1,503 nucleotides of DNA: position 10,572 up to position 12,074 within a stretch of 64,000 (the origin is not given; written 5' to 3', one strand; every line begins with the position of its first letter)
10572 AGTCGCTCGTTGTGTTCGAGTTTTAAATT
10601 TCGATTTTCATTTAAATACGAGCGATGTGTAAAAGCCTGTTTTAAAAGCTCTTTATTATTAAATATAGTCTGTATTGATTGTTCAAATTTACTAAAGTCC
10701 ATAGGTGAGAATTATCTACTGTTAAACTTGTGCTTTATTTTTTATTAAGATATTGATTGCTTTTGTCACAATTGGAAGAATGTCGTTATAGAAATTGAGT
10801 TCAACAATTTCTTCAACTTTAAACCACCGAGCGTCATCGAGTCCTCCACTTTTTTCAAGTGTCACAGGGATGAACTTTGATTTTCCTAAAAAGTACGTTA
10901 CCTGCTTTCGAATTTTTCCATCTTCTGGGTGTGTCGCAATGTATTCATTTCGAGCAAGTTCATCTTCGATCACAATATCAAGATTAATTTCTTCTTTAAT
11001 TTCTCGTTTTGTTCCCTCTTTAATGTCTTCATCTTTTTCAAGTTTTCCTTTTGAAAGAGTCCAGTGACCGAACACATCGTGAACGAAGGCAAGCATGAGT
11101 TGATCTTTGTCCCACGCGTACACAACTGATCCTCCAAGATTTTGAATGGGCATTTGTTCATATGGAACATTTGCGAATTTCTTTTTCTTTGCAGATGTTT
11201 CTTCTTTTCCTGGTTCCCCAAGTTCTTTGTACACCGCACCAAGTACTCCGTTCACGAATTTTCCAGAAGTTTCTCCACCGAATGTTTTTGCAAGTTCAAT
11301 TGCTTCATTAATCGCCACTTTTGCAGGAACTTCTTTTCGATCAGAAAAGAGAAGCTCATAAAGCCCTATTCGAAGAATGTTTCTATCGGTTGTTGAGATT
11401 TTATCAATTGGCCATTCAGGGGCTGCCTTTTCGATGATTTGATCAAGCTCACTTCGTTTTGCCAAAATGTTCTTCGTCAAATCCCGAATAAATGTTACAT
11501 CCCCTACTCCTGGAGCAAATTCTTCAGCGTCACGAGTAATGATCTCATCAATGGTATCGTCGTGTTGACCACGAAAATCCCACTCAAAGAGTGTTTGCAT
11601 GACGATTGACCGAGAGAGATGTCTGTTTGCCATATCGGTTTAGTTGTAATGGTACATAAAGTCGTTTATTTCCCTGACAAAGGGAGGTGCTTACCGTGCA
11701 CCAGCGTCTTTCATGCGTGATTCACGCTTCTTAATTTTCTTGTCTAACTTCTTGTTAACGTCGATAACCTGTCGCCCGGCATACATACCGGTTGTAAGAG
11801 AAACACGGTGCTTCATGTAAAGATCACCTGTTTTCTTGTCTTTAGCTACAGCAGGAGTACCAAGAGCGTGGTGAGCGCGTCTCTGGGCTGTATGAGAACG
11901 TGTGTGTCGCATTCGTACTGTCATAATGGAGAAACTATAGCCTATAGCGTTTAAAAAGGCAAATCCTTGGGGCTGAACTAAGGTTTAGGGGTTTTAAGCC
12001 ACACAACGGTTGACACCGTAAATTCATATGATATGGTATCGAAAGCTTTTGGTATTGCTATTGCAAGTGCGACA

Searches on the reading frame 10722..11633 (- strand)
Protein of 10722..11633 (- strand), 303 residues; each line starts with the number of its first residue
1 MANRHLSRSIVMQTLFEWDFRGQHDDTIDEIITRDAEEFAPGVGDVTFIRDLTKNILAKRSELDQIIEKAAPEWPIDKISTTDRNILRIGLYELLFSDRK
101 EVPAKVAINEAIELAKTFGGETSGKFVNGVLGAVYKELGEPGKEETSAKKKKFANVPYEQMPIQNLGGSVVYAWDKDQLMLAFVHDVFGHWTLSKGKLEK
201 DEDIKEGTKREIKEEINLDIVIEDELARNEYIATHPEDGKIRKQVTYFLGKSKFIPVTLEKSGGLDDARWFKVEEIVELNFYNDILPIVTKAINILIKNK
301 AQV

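Call 9: search_protein_families(library=pfam, proteins=[window:10722-11633:-], max_evalue=0.01)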
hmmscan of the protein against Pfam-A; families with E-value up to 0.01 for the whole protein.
window:10722-11633:- (303 aa): 2 families
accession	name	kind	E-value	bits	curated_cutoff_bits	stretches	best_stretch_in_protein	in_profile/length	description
PF01029.23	NusB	-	4.5e-35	121.4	23.1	1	7-136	3-133/133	NusB family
PF00293.34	NUDIX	-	1.7e-10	41.4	21.1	1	186-283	25-125/134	NUDIX domain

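Call 30: find_homologous_proteins(query=window:10722-11633:-, max_evalue=1e-40)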
Query window:10722-11633:- (303 aa): 8000 proteins with E <= 1e-40 among 8000 candidates; the best 120 are listed.
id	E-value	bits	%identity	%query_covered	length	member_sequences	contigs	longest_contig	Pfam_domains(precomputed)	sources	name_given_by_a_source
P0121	6.3e-197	671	100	100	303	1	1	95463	PF00293.35,PF01029.24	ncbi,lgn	-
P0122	1.3e-148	512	79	98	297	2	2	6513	PF00293.35,PF01029.24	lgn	-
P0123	4.7e-148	511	78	98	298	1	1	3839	PF00293.35,PF01029.24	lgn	-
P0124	3.8e-146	504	76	98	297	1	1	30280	PF00293.35,PF01029.24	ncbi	-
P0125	4.6e-146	504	74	99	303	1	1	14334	PF00293.35,PF01029.24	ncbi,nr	ncbi:MAG: transcription antitermination factor NusB [Candidatus Pacebacteria bacterium]|nr:transcrip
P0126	2.1e-145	502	74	99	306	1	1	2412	PF00293.35,PF01029.24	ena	-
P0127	5.0e-145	501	74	99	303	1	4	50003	PF00293.35,PF01029.24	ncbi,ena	-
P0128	1.2e-144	499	74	98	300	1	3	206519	PF00293.35,PF01029.24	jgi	jgi:N utilization substance protein B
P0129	1.2e-144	499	74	98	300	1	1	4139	PF00293.35,PF01029.24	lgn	-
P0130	7.5e-144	497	73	98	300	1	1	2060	PF00293.35,PF01029.24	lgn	-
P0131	2.5e-143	495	74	98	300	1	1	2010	PF00293.35,PF01029.24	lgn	-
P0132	3.8e-143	495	74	98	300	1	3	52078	PF00293.35,PF01029.24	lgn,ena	-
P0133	4.7e-143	494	73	100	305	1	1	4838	PF00293.35,PF01029.24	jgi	jgi:N utilization substance protein B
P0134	1.3e-142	493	74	98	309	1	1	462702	PF00293.35,PF01029.24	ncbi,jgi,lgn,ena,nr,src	ncbi:MAG TPA: transcription antitermination factor NusB [Candidatus Paceibacterota bacterium]|nr:tra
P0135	2.3e-142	492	74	98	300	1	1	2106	PF00293.35,PF01029.24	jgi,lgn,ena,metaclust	metaclust:\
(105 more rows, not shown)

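Call 31: find_encoding_contigs(protein=P0122, flank=3000, max_places=3)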
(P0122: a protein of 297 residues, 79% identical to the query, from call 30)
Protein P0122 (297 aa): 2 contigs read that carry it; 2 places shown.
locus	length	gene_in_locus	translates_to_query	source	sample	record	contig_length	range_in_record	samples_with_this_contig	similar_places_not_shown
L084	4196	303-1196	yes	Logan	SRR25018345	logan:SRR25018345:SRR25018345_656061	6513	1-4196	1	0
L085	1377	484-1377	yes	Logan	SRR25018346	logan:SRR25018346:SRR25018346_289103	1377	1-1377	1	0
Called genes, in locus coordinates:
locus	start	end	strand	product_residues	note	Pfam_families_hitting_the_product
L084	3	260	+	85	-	?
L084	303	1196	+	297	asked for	PF01029:NusB, PF00293:NUDIX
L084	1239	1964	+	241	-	PF22935:RM44_endonuclase, PF14622:Ribonucleas_3_3, PF00636:Ribonuclease_3, PF00035:dsrm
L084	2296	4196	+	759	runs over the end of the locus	PF02463:SMC_N, PF13175:AAA_15, PF13476:AAA_23, PF13304:AAA_21 (weak)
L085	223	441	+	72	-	PF01783:Ribosomal_L32p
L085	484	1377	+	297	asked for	PF01029:NusB, PF00293:NUDIX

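Call 32: find_encoding_contigs(protein=P0123, flank=3000, max_places=3)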
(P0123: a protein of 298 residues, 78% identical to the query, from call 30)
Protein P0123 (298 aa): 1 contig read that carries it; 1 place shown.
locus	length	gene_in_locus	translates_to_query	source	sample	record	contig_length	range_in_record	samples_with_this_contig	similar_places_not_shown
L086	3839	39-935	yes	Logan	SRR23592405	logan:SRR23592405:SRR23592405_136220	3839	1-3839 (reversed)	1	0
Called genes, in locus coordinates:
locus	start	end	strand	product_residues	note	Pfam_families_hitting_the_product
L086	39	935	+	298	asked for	PF01029:NusB, PF00293:NUDIX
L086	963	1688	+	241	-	PF22935:RM44_endonuclase, PF14622:Ribonucleas_3_3, PF00636:Ribonuclease_3, PF00035:dsrm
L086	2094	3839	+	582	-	?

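Call 33: find_encoding_contigs(protein=P0124, flank=3000, max_places=3)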
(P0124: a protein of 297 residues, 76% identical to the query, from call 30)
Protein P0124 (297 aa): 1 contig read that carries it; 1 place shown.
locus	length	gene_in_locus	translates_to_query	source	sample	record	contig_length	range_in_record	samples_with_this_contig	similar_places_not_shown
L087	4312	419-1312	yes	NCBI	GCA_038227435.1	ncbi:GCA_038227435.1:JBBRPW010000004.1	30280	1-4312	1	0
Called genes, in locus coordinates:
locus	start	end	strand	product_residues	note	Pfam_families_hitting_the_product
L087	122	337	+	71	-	PF01783:Ribosomal_L32p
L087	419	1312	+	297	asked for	PF01029:NusB, PF00293:NUDIX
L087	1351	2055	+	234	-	PF22935:RM44_endonuclase, PF14622:Ribonucleas_3_3, PF00636:Ribonuclease_3, PF00035:dsrm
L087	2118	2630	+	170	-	-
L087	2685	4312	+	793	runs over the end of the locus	PF02463:SMC_N, PF13175:AAA_15, PF13476:AAA_23, PF13304:AAA_21 (weak)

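Call 39: find_related_loci(query=window:10722-11633:-, collection=metagenome_contigs, flank=2500)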
Query window:10722-11633:- (303 aa) in metagenome_contigs; peptide patterns used: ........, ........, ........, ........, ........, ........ (x = any residue, [..] = any of these).
600 stretches matched a pattern (row limit reached: there are more); 228 encode a relative of the query (tblastn E <= 1e-3); the best 80 are kept; 80 distinct loci.
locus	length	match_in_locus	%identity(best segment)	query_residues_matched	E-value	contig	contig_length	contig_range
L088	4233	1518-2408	73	1-296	4e-152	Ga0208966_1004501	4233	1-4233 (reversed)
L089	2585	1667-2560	72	1-298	4e-153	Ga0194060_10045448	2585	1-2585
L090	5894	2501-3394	72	1-299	8e-144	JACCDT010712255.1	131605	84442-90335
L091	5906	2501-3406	70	1-298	1e-142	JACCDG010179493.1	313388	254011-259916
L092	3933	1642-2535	70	1-299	2e-145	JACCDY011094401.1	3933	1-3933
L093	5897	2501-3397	70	1-300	7e-141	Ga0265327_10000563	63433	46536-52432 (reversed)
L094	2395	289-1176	69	1-296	4e-148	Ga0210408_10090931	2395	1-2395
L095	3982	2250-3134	69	1-298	2e-142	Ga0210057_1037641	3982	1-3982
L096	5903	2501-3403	67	1-300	4e-138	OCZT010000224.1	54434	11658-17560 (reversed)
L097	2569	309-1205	69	1-300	1e-145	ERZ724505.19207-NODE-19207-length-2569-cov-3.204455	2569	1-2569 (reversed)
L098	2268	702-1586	69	1-296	9e-146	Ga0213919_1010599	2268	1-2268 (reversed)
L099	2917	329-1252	68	1-298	1e-142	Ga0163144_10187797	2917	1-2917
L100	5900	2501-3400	67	1-298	2e-136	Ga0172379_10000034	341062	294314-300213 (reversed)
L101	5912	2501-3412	66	1-301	8e-136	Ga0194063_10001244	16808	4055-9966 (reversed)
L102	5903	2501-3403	69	1-297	2e-135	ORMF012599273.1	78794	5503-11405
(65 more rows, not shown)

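Call 59: find_encoding_contigs(protein=P0121, flank=2000, max_places=10)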
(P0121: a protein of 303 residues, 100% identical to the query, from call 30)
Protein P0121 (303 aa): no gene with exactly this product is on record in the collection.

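Call 60: list_cluster_members(proteins=[P0121, P0001, P0122])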
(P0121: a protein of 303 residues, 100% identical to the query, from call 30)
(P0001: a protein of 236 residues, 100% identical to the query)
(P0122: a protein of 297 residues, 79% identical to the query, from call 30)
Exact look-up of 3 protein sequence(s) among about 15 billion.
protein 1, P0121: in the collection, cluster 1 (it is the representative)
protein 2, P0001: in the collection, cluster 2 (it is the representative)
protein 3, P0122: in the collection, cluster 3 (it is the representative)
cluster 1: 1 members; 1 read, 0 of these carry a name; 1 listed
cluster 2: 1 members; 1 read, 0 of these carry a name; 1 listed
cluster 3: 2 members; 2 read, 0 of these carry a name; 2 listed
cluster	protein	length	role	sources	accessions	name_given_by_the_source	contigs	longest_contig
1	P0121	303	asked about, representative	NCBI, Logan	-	-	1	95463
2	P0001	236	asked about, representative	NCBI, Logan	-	-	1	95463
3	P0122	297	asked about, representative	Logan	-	-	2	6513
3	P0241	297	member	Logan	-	-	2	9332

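Call 61: find_encoding_contigs(protein=P0241, flank=3500, max_places=5)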
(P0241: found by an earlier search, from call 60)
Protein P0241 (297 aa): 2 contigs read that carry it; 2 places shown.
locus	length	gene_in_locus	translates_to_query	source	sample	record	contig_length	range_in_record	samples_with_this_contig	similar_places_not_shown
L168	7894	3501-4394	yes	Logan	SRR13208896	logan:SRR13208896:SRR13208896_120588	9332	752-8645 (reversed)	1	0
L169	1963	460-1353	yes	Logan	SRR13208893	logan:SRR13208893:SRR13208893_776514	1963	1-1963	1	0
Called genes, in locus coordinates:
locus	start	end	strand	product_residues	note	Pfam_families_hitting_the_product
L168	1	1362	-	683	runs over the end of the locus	?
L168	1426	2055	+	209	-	PF01351:RNase_HII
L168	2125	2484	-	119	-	-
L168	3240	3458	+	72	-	PF01783:Ribosomal_L32p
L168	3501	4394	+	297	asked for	PF01029:NusB, PF00293:NUDIX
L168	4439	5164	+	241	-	PF22935:RM44_endonuclase, PF14622:Ribonucleas_3_3, PF00636:Ribonuclease_3, PF00035:dsrm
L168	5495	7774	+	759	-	PF02463:SMC_N, PF13175:AAA_15 (weak), PF13476:AAA_23, PF13304:AAA_21 (faint)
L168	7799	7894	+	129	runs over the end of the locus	PF04977:DivIC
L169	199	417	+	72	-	PF01783:Ribosomal_L32p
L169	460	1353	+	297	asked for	PF01029:NusB, PF00293:NUDIX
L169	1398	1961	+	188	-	?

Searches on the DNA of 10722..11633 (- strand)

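Call 79: search_rna_families(source=L168, start=2000, end=3300, threshold=evalue, max_evalue=1)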
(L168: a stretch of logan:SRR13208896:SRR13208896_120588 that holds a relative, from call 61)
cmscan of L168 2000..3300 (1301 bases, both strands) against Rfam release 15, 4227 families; matches with E-value up to 1: 2.
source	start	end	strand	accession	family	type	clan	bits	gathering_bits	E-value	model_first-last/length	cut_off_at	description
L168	3088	3214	+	RF00417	SNORA56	Gene; snRNA; snoRNA; HACA-box;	CL00039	21.4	80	0.17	1-129/129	no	Small nucleolar RNA SNORA56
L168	2487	2646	+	RF02634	EF3314_EF3315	Gene; sRNA;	-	16.3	100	0.62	1-141/141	no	Enterococcus sRNA EF3314_EF3315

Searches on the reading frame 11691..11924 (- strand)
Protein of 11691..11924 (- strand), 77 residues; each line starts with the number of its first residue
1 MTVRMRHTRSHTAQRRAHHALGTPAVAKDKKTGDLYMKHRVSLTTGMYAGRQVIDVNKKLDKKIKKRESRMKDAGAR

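Call 9: search_protein_families(library=pfam, proteins=[window:11691-11924:-], max_evalue=0.01)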
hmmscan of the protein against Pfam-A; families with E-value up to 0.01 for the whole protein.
window:11691-11924:- (77 aa): 1 family
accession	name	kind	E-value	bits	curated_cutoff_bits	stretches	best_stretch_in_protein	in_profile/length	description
PF01783.29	Ribosomal_L32p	-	9.2e-12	45.4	21.3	1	6-55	6-55/56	Ribosomal L32p protein family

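Call 58: find_encoding_contigs(protein=window:11691-11924:-, flank=1500, max_places=10)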
Protein window:11691-11924:- (77 aa): no gene with exactly this product is on record in the collection.
